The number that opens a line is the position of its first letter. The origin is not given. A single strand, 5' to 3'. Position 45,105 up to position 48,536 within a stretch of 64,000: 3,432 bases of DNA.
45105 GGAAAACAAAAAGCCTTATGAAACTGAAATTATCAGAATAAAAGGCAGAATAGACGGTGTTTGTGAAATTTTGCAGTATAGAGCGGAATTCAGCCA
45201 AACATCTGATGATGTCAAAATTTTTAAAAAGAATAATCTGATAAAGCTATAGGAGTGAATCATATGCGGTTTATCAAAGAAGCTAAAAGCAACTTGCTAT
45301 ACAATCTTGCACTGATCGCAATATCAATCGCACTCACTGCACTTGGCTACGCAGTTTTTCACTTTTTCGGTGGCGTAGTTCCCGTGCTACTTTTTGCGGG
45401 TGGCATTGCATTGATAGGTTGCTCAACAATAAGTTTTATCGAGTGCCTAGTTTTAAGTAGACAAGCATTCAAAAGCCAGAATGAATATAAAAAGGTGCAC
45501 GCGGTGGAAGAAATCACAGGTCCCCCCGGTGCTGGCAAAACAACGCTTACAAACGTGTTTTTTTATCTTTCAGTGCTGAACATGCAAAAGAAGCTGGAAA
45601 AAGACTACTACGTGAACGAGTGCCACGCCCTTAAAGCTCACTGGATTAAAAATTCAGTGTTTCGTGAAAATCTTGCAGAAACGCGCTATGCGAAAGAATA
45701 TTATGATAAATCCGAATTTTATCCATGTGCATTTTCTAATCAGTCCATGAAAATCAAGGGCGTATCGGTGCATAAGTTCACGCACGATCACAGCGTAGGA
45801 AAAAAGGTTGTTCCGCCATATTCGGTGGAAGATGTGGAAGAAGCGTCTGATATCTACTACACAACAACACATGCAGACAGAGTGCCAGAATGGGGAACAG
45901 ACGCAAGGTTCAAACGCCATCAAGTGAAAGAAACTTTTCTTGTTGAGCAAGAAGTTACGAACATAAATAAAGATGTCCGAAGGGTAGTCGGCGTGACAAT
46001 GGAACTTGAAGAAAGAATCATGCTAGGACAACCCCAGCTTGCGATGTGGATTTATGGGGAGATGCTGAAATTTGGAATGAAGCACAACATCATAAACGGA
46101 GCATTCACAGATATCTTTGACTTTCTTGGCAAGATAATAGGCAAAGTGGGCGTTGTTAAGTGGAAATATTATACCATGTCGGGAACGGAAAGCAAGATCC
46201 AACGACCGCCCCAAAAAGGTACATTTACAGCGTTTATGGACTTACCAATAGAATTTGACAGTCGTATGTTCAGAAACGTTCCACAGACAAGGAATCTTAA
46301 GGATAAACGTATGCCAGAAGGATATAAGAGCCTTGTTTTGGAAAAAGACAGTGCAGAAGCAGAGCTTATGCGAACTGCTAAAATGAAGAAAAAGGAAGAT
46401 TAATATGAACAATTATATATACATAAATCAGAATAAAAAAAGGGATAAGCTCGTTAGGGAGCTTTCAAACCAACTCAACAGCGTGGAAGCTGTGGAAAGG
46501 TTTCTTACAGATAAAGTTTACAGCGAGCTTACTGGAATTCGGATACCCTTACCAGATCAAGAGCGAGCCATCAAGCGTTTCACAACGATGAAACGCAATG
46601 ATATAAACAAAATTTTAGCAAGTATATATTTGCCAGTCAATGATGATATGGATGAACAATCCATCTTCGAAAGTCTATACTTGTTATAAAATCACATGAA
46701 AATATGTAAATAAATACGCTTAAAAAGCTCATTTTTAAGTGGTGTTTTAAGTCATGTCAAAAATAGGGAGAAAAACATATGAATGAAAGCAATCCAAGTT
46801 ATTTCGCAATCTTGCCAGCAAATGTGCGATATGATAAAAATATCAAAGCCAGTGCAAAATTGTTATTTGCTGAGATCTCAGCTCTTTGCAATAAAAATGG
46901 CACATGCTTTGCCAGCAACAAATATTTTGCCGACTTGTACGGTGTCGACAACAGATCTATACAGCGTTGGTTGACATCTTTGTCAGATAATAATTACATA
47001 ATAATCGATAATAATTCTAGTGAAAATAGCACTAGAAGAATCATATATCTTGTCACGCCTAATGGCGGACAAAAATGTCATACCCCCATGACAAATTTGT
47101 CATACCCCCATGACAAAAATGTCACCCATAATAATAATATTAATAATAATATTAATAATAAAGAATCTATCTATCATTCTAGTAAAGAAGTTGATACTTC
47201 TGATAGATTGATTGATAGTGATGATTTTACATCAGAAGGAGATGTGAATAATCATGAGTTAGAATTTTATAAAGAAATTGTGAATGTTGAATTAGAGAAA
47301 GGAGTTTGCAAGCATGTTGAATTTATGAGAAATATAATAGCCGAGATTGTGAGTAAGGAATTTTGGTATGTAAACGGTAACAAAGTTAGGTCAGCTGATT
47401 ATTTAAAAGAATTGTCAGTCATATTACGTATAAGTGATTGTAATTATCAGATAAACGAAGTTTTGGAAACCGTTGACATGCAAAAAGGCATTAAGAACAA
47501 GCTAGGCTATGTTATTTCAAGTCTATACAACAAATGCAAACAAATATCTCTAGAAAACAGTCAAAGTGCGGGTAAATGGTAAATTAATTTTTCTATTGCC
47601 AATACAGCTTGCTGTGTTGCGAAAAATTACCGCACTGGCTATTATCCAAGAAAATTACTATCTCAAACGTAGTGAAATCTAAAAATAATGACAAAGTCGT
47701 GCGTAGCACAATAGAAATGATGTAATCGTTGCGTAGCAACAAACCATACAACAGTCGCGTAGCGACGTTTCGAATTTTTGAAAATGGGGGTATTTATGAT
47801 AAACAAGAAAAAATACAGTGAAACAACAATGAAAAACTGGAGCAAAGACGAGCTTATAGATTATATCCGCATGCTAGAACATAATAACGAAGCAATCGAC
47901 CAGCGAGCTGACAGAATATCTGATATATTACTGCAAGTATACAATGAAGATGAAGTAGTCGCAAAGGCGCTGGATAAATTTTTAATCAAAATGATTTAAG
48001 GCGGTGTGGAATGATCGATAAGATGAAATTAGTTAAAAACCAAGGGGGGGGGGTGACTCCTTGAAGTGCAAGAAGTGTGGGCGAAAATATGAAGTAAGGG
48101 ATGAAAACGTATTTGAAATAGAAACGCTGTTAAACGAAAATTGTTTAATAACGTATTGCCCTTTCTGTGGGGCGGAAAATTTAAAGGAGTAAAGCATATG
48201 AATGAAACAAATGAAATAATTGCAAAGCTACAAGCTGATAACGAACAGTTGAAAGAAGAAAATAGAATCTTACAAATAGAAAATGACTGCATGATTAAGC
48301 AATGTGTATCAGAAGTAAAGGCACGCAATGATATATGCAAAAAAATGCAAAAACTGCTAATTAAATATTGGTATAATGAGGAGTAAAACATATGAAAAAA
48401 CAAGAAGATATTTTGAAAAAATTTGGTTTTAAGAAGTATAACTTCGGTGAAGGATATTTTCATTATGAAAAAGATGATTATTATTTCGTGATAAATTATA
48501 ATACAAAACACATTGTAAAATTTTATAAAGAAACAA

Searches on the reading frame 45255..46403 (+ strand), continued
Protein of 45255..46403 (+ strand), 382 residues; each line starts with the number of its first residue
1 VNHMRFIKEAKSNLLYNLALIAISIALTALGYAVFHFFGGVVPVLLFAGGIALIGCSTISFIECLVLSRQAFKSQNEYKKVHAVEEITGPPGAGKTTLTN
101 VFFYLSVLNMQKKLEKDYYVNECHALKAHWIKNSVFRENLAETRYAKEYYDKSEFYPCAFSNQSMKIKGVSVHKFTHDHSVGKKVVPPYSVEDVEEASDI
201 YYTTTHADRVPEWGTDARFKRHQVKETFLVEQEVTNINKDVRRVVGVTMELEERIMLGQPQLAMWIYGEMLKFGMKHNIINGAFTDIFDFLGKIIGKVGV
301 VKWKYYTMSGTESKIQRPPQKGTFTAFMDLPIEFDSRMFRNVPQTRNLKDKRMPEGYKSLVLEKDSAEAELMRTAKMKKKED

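Call 52: search_dna_similar(query=P0026, collection=phages, mode=protein, max_evalue=0.01)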
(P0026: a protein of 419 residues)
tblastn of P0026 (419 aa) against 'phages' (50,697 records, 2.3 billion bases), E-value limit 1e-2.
No match.

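Call 54: find_related_loci(query=A4, collection=viral_contigs, flank=9000)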
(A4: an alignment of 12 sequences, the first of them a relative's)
Query A4 (419 aa) in viral_contigs; peptide patterns used: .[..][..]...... (x = any residue, [..] = any of these).
12 stretches matched a pattern; 1 encode a relative of the query (tblastn E <= 1e-3); 1 distinct loci.
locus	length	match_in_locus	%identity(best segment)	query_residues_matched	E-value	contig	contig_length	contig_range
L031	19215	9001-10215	40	15-405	8e-92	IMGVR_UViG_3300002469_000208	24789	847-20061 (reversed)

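Call 57: search_protein_families(library=pfam, proteins=[L023:10731-11525:+, L030:10405-11460:+, L009:10471-11520:+, L022:3153-3884:+, L023:10251-10694:+, L030:9794-10405:+, L023:8260-10098:+, L030:8605-9843:+, L009:8953-10275:+, L022:8680-9966:+], max_evalue=0.01)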
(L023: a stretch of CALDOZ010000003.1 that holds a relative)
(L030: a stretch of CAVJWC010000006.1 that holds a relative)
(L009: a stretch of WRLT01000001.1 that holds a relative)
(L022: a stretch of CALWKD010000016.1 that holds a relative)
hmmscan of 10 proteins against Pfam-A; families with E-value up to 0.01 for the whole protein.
L023:10731-11525:+ (264 aa): 17 families
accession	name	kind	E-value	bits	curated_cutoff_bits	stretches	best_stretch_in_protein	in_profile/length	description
PF01047.28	MarR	-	1.6e-08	34.7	24.6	2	164-206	21-56/59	MarR family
PF12802.13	MarR_2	-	2.8e-08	34.2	27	1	66-94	28-56/61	MarR family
PF01978.25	TrmB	-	5.5e-08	33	25.6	1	60-100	24-62/68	Sugar-specific transcriptional regulator TrmB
PF25213.1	HVO_A0261_N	-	9.3e-08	32.3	35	1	63-93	29-59/86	HVO_A0261 N-terminal domain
PF13545.12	HTH_Crp_2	-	1.1e-06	28.9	27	1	67-90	31-54/70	Crp-like helix-turn-helix domain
PF00392.27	GntR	-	8.5e-06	25.8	27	0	68-89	34-55/64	Bacterial regulatory proteins, gntR family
PF01475.25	FUR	-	2e-05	25.1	23.1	0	64-127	35-103/121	Ferric uptake regulator family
PF22381.2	Staph_reg_Sar_Rot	-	5.1e-05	23.7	27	0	138-200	6-61/85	Transcriptional regulator SarA/Rot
PF14277.12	DUF4364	-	8.3e-05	22.9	26.9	0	74-133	35-93/162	Domain of unknown function (DUF4364)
PF03965.22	Penicillinase_R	-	0.0001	23.1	22.6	0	68-106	31-69/115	Penicillinase repressor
PF24033.1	DUF7342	-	0.00011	22.7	31.6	0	69-144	28-102/150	Family of unknown function (DUF7342)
PF22168.2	DIP2311-like_C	-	0.00017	22.3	27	0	178-200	30-52/63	Transcriptional regulator DIP2311-like, C-terminal domain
PF08279.18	HTH_11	-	0.00035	20.8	25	0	60-97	17-52/55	HTH domain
PF13730.12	HTH_36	-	0.00052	20.2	25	0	67-88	34-55/55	Helix-turn-helix domain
PF13412.12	HTH_24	-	0.00068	19.6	21.9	0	68-89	27-48/48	Winged helix-turn-helix DNA-binding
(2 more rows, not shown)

L030:10405-11460:+ (351 aa): 1 family
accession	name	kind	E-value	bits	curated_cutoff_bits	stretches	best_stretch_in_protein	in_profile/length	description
PF01446.23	Rep_1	-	4.9e-29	102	33.2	1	55-271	6-221/253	Replication protein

L009:10471-11520:+ (349 aa): 2 families
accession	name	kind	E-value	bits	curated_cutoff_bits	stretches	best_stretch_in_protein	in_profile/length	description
PF01719.23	Rep_OBD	-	1.4e-14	54.8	24.6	1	19-123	20-119/121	Plasmid replication protein, origin binding domain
PF00910.28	RNA_helicase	-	0.00016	22.5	21.5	1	191-275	2-100/105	RNA helicase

L022:3153-3884:+ (243 aa): 0 families

L023:10251-10694:+ (147 aa): 1 family
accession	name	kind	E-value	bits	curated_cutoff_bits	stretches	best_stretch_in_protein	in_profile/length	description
PF05732.17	RepL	-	0.0024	17.8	20.3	1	83-133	88-138/164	Firmicute plasmid replication protein (RepL)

L030:9794-10405:+ (203 aa): 0 families

L023:8260-10098:+ (612 aa): 0 families

L030:8605-9843:+ (412 aa): 0 families

L009:8953-10275:+ (440 aa): 2 families
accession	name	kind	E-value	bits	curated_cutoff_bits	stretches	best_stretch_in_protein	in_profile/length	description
PF05707.18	Zot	-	2.1e-05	24.5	20.3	1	214-298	70-145/197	Zonular occludens toxin (Zot)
PF00004.35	AAA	-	0.0064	17.4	21.2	0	218-256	51-87/131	ATPase family associated with various cellular activities (AAA)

L022:8680-9966:+ (428 aa): 0 families

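Call 114: find_related_loci(query=A1, collection=metagenome_contigs, flank=10000)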
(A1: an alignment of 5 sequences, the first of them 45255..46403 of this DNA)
Query A1 (382 aa) in metagenome_contigs; peptide patterns used: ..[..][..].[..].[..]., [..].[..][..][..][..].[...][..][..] (x = any residue, [..] = any of these).
186 stretches matched a pattern, but none encodes a relative of the query by tblastn (E <= 1e-3).

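Call 115: find_related_loci(query=A4, collection=metagenome_contigs, flank=10000)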
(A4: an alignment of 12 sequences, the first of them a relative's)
Query A4 (419 aa) in metagenome_contigs; peptide patterns used: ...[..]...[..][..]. (x = any residue, [..] = any of these).
179 stretches matched a pattern; 22 encode a relative of the query (tblastn E <= 1e-3); 22 distinct loci.
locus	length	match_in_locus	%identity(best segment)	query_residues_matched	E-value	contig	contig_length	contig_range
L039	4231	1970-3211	42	6-419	7e-100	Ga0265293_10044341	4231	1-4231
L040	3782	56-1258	40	5-405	6e-97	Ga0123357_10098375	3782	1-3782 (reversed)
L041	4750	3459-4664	42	18-419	8e-96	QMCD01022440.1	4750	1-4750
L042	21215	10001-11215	41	1-405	3e-94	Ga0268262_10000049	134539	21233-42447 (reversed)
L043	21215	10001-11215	40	15-405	9e-91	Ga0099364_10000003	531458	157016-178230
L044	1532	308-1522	39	1-405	8e-97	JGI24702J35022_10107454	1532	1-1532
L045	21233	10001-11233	39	18-418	7e-90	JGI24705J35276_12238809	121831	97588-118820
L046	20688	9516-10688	40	15-405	6e-91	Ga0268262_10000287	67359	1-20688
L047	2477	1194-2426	39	17-418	1e-86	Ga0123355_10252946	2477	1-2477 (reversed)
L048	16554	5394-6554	42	18-405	3e-97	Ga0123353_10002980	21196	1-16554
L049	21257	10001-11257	39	1-419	3e-94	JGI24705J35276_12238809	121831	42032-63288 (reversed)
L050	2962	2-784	44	142-405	4e-71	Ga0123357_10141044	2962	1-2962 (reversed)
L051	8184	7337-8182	42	18-291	7e-65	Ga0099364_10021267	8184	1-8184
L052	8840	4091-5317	32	18-409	4e-56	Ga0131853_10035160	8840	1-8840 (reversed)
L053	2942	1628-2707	31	52-400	2e-40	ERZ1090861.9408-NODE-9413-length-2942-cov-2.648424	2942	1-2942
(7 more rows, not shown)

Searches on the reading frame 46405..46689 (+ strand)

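Call 18: search_protein_families(library=pfam, proteins=[window:46405-46689:+], max_evalue=0.05)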
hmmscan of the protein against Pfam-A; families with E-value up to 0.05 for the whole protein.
window:46405-46689:+ (94 aa): 1 family
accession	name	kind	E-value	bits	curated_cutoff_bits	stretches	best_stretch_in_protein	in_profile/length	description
PF23197.1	IG_AIR9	-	0.024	14.9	27.5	1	60-84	55-79/87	AIR9 A9 domain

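Call 100: search_protein_families(library=phrogs, proteins=[window:46405-46689:+], max_evalue=0.05)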
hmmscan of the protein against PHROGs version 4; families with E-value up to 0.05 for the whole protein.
window:46405-46689:+ (94 aa): 1 family
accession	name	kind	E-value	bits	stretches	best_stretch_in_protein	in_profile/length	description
phrog_15188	-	unknown function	0.039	15.1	0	63-91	6-35/58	-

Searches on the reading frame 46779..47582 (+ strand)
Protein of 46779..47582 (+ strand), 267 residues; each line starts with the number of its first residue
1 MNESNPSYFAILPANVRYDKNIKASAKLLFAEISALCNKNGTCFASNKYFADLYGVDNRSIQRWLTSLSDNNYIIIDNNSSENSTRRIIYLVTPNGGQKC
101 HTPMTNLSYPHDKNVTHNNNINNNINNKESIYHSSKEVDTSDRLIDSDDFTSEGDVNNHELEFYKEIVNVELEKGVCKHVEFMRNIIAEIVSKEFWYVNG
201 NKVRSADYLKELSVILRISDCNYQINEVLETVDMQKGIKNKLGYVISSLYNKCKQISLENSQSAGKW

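Call 5: search_protein_families(library=pfam, proteins=[window:46779-47582:+], max_evalue=0.01)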
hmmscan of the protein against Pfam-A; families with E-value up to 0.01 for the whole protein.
window:46779-47582:+ (267 aa): 1 family
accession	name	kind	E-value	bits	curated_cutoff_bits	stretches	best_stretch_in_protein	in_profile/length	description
PF13730.12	HTH_36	-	5.5e-11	42.5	25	1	21-74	2-55/55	Helix-turn-helix domain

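Call 6: search_protein_families(library=phrogs, proteins=[window:46779-47582:+], max_evalue=0.01)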
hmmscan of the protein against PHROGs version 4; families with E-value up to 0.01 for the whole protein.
window:46779-47582:+ (267 aa): 11 families
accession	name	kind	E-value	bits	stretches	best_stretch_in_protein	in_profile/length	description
phrog_19658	-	DNA, RNA and nucleotide metabolism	7.4e-27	95.6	1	7-159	2-154/283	replication initiation protein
phrog_270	-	DNA, RNA and nucleotide metabolism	1.5e-19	71.6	1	4-142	27-166/383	replication initiation protein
phrog_428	-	DNA, RNA and nucleotide metabolism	6.6e-16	59.5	1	5-141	86-231/455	replication initiation protein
phrog_186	-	DNA, RNA and nucleotide metabolism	9.7e-15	56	1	1-137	14-165/308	DnaD-like helicase loader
phrog_678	-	DNA, RNA and nucleotide metabolism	1.8e-10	41.9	1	26-138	75-196/346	replication initiation O-like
phrog_2880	-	DNA, RNA and nucleotide metabolism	4.7e-07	30.2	1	19-138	23-133/459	replication initiation protein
phrog_391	-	DNA, RNA and nucleotide metabolism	9.1e-06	26.5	1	20-147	13-138/298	replication initiation O-like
phrog_8102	-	DNA, RNA and nucleotide metabolism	4.9e-05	23.6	1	36-133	50-149/337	replication initiation protein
phrog_345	-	DNA, RNA and nucleotide metabolism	0.00015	22.5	1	23-129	46-180/297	replication initiation O-like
phrog_7498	-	DNA, RNA and nucleotide metabolism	0.0022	18.2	1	47-170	59-173/296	DnaD-like helicase loader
phrog_1032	-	DNA, RNA and nucleotide metabolism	0.0059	17.6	1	23-135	16-121/281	replication initiation protein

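Call 19: search_protein_families(library=ncbifam, proteins=[window:46779-47582:+], max_evalue=0.05)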
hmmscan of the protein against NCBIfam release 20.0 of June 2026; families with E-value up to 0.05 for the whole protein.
window:46779-47582:+ (267 aa): 0 families

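Call 73: search_solved_structures(query=window:46779-47582:+, max_evalue=1)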
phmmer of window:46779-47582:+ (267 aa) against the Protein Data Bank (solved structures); distinct sequences matched with E-value up to 1: 2.
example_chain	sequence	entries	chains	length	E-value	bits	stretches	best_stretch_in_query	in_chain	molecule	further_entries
8ziq_M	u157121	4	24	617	0.12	15.2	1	45-128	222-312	HerA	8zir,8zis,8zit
5msx_A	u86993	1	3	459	0.19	14.5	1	37-98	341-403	Putative endo-1,4-beta-xylanase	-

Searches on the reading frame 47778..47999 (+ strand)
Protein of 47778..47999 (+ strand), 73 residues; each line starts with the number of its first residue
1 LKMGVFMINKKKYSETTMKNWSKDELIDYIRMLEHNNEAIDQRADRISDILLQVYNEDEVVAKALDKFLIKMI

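Call 100: search_protein_families(library=phrogs, proteins=[window:47778-47999:+], max_evalue=0.05)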
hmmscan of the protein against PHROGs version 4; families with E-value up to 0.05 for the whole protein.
window:47778-47999:+ (73 aa): 1 family
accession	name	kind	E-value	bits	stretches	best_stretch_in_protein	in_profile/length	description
phrog_10977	-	unknown function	0.016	16.3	1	8-58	55-105/106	-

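Call 112: search_protein_families(library=pfam, proteins=[window:47778-47999:+], max_evalue=0.05)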
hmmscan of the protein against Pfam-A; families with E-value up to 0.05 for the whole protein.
window:47778-47999:+ (73 aa): 0 families

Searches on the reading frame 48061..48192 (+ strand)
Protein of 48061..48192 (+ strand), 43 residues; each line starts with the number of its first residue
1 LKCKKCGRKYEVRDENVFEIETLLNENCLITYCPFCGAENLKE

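Call 112: search_protein_families(library=pfam, proteins=[window:48061-48192:+], max_evalue=0.05)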
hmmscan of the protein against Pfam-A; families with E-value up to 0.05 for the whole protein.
window:48061-48192:+ (43 aa): 10 families
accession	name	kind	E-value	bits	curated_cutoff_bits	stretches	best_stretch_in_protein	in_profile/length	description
PF08271.17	Zn_Ribbon_TF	-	0.00066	19.6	29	0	1-16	1-16/43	TFIIB zinc-binding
PF09723.15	Zn_ribbon_8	-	0.00084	19.7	34.4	1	2-42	7-38/41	Zinc ribbon domain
PF21344.3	Zn_ribbon_LysW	-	0.0013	18.8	27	0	2-22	23-43/46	Alpha-aminoadipate carrier protein LysW-like, globular domain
PF24463.1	DUF7577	-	0.0018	18.3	28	1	32-40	4-12/27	Domain of unknown function (DUF7577)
PF13717.11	Zn_ribbon_4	-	0.0021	18.4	30.3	1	2-17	4-19/36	zinc-ribbon domain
PF13240.11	Zn_Ribbon_1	-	0.0022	18.1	25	1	32-42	1-11/23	zinc-ribbon domain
PF13248.11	Zn_ribbon_3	-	0.0041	17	27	0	31-42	3-13/26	zinc-ribbon domain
PF12172.15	zf-ChsH2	-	0.0087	16.3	23.2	0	32-41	27-36/37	ChsH2, rubredoxin-like zinc ribbon domain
PF22811.2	Zn_ribbon_NrdR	-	0.016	15.6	27.2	0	1-10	1-11/42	Transcriptional repressor NrdR-like, N-terminal domain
PF01155.25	HypA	-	0.019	15.4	28.9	1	1-41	71-97/112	Hydrogenase/urease nickel incorporation, metallochaperone, hypA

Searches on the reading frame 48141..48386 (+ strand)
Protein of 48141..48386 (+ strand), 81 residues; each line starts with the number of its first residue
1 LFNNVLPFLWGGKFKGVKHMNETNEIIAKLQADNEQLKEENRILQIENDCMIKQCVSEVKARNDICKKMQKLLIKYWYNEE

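Call 100: search_protein_families(library=phrogs, proteins=[window:48141-48386:+], max_evalue=0.05)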
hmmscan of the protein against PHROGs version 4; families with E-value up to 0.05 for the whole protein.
window:48141-48386:+ (81 aa): 2 families
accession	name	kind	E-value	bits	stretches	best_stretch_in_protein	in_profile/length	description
phrog_6808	-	unknown function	0.013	16.7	1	18-73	28-84/107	-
phrog_18283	-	unknown function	0.039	14.8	0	23-57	116-150/155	-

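Call 112: search_protein_families(library=pfam, proteins=[window:48141-48386:+], max_evalue=0.05)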
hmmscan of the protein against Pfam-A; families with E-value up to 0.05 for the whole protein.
window:48141-48386:+ (81 aa): 9 families
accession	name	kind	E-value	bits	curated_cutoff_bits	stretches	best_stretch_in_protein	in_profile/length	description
PF21924.1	XRCC4_CC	-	0.0014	19.1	27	1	21-65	12-56/78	XRCC4 coiled-coil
PF06005.17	ZapB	-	0.0036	18.2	31.5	1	25-75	18-68/71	Cell division protein ZapB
PF21521.3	MYO6_lever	-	0.0041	17.8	27.3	1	18-73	76-131/141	Myosin VI, lever arm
PF04977.20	DivIC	-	0.014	15.7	28.9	1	15-47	14-46/80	Septum formation initiator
PF06156.18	YabA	-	0.016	16.3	30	1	18-64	15-61/103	Initiation control protein YabA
PF14645.11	Chibby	-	0.026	15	24.8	1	18-52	63-97/114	Chibby family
PF02183.23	HALZ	-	0.029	14.9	28.1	0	29-47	16-34/43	Homeobox associated leucine zipper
PF15898.10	PRKG1_interact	-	0.041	15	32.4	1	17-44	65-92/101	cGMP-dependent protein kinase interacting domain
PF16523.10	betaPIX_CC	-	0.043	14.1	26.8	0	37-73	37-73/85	betaPIX coiled coil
